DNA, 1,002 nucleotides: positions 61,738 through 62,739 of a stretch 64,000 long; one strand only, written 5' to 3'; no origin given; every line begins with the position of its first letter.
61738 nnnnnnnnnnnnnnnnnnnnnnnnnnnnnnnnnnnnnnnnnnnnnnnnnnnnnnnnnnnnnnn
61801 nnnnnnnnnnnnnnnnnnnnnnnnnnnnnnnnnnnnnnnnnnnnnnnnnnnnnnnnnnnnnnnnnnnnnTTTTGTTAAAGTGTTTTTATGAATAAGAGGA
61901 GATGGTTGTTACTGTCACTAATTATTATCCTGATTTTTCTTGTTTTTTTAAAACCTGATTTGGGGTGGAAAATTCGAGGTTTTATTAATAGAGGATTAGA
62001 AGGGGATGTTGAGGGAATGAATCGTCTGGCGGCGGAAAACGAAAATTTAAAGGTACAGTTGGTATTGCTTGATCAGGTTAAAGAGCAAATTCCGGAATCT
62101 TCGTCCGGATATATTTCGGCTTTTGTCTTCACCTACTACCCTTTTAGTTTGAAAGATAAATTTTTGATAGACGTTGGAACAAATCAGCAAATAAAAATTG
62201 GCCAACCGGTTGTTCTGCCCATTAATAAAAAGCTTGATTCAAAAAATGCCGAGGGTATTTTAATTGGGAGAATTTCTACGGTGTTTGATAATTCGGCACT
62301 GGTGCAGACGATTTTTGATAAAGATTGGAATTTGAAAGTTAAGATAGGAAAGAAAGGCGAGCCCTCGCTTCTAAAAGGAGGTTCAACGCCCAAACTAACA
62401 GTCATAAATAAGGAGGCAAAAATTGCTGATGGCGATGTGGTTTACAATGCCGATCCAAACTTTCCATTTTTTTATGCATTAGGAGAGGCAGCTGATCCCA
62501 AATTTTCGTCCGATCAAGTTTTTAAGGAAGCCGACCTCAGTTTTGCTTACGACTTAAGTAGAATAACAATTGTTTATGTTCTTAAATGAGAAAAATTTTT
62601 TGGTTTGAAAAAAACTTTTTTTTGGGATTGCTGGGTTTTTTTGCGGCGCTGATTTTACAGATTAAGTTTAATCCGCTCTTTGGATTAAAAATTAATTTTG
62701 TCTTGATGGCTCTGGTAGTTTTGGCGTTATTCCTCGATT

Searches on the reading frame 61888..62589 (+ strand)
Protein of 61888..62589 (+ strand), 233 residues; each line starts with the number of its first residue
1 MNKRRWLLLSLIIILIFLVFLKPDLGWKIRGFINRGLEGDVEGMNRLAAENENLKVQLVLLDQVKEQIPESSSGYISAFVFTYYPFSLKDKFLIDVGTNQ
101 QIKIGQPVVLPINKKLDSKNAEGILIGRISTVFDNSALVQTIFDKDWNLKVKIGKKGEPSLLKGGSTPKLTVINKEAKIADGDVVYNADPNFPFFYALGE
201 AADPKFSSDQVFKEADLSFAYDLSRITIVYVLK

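Call 50: search_protein_families(library=pfam, proteins=[window:61888-62589:+], max_evalue=0.0001)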
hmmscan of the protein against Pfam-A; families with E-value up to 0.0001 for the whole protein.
window:61888-62589:+ (233 aa): 1 family
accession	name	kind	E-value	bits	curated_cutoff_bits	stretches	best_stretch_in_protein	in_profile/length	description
PF04085.20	MreC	-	1.5e-18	67.5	28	1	87-233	8-147/147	Rod shape-determining protein MreC, barrel core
